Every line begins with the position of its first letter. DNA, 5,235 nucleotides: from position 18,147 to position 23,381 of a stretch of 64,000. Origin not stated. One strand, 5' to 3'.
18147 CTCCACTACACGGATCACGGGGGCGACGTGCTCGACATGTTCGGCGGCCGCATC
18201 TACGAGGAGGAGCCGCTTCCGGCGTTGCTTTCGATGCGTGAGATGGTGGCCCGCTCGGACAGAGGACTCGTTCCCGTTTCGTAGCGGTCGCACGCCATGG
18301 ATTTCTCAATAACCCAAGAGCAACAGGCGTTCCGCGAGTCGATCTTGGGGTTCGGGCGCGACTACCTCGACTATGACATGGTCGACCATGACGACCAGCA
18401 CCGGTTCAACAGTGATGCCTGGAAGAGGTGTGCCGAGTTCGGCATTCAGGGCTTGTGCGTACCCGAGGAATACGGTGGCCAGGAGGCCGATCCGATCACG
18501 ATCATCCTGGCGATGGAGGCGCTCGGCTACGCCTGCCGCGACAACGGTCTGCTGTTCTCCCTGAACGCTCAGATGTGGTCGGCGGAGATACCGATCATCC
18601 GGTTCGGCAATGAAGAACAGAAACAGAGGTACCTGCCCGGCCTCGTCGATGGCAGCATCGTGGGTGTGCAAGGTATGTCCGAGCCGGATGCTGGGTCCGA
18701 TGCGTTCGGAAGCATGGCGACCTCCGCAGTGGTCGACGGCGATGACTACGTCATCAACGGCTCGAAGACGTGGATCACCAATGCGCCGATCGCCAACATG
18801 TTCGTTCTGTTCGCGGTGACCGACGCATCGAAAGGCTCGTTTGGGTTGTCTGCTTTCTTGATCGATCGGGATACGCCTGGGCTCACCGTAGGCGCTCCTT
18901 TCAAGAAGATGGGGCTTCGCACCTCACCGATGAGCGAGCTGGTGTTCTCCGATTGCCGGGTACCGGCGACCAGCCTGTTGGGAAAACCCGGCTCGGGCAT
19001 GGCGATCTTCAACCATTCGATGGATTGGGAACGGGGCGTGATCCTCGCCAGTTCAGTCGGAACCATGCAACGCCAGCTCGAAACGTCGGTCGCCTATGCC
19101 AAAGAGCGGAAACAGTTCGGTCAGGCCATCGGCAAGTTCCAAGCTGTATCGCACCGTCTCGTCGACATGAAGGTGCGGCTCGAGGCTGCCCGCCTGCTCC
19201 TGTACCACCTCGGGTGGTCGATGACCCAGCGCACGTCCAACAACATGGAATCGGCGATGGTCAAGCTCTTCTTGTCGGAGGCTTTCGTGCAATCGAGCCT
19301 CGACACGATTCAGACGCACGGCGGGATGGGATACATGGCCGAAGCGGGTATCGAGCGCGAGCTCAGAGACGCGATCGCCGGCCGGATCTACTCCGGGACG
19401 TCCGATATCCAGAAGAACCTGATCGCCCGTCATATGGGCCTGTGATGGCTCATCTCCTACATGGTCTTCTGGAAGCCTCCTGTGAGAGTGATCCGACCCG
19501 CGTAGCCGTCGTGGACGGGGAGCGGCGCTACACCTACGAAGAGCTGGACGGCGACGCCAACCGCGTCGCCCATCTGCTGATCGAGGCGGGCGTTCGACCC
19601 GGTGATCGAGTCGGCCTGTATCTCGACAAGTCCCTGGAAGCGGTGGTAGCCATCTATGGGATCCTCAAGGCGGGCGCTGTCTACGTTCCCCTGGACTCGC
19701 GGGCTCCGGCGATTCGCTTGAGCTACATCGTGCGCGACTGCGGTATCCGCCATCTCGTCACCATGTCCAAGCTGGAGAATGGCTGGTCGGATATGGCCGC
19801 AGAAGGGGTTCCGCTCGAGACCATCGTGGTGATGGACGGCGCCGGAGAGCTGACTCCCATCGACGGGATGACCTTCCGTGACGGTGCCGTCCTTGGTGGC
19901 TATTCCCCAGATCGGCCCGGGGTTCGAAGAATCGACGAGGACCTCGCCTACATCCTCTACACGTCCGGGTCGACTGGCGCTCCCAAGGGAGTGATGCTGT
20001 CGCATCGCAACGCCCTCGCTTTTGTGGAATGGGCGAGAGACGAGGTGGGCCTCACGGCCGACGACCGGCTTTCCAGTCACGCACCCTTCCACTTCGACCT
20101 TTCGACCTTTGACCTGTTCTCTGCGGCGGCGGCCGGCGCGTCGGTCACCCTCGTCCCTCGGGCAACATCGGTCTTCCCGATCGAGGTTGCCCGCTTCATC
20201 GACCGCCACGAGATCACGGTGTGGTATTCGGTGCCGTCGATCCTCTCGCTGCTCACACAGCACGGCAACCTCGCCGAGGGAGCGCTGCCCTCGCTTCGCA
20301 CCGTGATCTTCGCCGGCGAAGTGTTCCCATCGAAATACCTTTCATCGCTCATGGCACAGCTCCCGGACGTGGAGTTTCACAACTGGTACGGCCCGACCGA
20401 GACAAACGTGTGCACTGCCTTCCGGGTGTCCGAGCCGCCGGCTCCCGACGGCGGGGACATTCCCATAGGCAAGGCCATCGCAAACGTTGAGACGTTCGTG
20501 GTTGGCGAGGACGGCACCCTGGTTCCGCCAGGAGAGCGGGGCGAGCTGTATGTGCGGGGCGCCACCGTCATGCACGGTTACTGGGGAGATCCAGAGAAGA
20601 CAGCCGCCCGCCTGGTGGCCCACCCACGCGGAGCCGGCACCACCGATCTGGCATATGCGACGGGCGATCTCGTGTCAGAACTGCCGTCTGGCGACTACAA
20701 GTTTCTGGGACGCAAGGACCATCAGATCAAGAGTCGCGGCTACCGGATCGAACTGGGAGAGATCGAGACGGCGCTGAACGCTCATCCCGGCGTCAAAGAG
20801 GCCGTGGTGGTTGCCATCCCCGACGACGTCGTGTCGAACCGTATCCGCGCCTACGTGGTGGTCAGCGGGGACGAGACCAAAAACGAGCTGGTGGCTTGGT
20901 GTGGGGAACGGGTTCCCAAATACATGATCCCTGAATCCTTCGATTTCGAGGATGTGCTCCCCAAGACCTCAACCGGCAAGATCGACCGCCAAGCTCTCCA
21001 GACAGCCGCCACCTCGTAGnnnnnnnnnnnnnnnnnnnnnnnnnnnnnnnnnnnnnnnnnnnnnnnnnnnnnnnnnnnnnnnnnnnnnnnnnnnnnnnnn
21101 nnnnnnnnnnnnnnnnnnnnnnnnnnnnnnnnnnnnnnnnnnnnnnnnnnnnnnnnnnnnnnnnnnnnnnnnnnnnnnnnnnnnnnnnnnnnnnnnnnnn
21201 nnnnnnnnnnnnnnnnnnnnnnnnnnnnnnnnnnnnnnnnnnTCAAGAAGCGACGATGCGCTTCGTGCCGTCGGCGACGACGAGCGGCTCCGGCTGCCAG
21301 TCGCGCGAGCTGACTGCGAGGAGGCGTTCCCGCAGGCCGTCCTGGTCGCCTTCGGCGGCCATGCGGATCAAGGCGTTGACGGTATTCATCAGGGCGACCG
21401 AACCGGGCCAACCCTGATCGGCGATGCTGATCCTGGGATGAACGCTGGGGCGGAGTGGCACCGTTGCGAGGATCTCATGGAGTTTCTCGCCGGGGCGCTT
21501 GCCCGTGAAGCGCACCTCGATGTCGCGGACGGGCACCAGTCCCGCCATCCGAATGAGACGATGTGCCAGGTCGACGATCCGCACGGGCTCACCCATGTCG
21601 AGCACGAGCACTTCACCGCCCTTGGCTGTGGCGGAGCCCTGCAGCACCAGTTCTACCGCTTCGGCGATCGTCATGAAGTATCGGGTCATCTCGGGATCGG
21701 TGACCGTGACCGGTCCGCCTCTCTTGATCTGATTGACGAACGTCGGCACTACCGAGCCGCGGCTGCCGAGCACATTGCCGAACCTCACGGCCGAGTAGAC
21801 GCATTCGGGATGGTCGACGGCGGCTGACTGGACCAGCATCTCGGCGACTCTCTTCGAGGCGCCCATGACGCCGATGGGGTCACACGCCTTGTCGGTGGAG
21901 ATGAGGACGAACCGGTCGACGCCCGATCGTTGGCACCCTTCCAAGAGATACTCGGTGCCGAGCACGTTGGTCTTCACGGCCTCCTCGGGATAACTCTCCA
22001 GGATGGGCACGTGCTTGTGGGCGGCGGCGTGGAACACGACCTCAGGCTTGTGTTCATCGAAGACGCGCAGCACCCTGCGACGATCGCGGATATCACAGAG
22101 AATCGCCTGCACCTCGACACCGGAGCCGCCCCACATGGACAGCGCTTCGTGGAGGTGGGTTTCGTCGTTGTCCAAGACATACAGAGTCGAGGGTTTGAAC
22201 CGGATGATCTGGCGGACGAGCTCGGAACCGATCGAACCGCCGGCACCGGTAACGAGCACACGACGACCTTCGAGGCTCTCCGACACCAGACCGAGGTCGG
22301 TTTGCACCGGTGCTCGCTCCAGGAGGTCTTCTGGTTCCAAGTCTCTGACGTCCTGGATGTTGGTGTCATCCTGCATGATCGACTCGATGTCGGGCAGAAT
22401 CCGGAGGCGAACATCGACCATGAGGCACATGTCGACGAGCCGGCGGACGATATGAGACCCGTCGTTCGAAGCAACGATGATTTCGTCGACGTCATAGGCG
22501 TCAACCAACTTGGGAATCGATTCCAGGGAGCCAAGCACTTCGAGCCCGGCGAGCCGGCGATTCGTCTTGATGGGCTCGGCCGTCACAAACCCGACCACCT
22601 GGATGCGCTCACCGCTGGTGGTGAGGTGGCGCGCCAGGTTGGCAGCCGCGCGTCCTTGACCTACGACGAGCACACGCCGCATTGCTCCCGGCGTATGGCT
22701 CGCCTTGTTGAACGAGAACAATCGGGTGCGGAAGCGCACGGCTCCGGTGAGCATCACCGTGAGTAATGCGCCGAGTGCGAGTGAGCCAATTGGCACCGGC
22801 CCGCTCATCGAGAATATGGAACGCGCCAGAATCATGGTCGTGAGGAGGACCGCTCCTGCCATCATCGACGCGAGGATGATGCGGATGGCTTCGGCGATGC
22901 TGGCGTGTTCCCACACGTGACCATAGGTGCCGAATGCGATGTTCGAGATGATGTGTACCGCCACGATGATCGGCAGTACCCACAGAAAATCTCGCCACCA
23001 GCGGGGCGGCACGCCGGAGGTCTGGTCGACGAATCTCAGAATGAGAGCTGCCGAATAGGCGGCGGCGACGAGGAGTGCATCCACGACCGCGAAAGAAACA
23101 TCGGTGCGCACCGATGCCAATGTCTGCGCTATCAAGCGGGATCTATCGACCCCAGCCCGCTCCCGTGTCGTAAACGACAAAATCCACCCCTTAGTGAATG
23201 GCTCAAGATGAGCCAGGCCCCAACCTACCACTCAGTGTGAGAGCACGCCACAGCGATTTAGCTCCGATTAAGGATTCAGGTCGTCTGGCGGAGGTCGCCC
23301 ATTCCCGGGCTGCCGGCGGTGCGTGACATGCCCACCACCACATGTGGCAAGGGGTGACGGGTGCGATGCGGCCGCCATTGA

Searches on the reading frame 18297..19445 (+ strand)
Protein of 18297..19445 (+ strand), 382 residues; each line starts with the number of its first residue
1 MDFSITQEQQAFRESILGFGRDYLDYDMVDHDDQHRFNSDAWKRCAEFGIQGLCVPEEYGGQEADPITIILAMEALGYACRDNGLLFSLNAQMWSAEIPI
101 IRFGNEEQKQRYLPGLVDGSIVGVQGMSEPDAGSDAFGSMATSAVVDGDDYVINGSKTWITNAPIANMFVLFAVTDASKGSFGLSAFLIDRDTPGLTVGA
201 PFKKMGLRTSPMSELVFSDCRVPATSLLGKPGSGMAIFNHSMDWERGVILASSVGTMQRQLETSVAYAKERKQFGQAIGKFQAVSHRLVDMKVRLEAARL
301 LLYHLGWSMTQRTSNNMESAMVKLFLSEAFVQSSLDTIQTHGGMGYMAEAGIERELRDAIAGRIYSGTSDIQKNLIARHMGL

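Call 32: search_protein_families(library=pfam, proteins=[window:18297-19445:+], max_evalue=0.0001)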
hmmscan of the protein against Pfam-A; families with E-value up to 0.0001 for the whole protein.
window:18297-19445:+ (382 aa): 4 families
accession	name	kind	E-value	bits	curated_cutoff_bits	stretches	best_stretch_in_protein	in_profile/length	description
PF00441.29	Acyl-CoA_dh_1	-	7.8e-42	143.4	22.4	1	232-380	1-149/150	Acyl-CoA dehydrogenase, C-terminal domain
PF02771.21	Acyl-CoA_dh_N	-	2.8e-26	92.5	22.9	1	6-119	1-112/113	Acyl-CoA dehydrogenase, N-terminal domain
PF02770.24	Acyl-CoA_dh_M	-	1.7e-25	89.5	33.3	1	126-220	3-97/97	Acyl-CoA dehydrogenase, middle domain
PF08028.16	Acyl-CoA_dh_2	-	1.5e-12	48.4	22.7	1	251-369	5-133/134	Acyl-CoA dehydrogenase, C-terminal domain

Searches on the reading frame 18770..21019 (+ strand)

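Call 52: search_protein_families(library=pfam, proteins=[window:18770-21019:+], max_evalue=0.05)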
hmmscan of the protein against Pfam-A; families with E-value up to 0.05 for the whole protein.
window:18770-21019:+ (749 aa): 2 families
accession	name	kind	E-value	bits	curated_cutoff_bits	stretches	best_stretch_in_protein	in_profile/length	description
PF00501.34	AMP-binding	-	6.8e-94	315.2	29.9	1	234-605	1-384/384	AMP-binding enzyme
PF13193.12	AMP-binding_C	-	9e-18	65.4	24.5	1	664-737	1-76/76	AMP-binding enzyme C-terminal domain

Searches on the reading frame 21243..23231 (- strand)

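Call 32: search_protein_families(library=pfam, proteins=[window:21243-23231:-], max_evalue=0.0001)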
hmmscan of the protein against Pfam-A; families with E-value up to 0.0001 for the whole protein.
window:21243-23231:- (662 aa): 11 families
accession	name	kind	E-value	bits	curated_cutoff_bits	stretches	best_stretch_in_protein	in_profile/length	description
PF02719.21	Polysacc_synt_2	-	1.1e-106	356.7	20.2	1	325-590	1-275/293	Polysaccharide biosynthesis protein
PF01370.27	Epimerase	-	2.9e-27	96.1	20.9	1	325-531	1-223/240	NAD dependent epimerase/dehydratase family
PF04321.23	RmlD_sub_bind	-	9e-18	64.8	27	1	324-532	2-199/287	RmlD substrate binding domain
PF16363.11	GDP_Man_Dehyd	-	3.3e-17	63.4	27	1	326-448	1-131/332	GDP-mannose 4,6 dehydratase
PF01073.25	3Beta_HSD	-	3.2e-14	53.1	22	1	326-449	1-119/280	3-beta hydroxysteroid dehydrogenase/isomerase family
PF07993.18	NAD_binding_4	-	3.4e-07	30.1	20.1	0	327-451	1-141/258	Male sterility protein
PF08659.16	KR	-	3.8e-07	30.7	22.6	1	325-446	3-136/180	KR domain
PF13727.12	CoA_binding_3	-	6e-07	30.1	25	1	99-279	2-174/175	CoA-binding domain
PF13460.12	NAD_binding_10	-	2.4e-05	24.7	27.2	1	329-452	1-104/184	NAD(P)H-binding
PF00106.31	adh_short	-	4.1e-05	23.6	26.6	0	324-393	2-70/195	short chain dehydrogenase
PF13241.12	NAD_binding_7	-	5.6e-05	24.1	22.1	0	185-265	8-78/104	Putative NAD(P)-binding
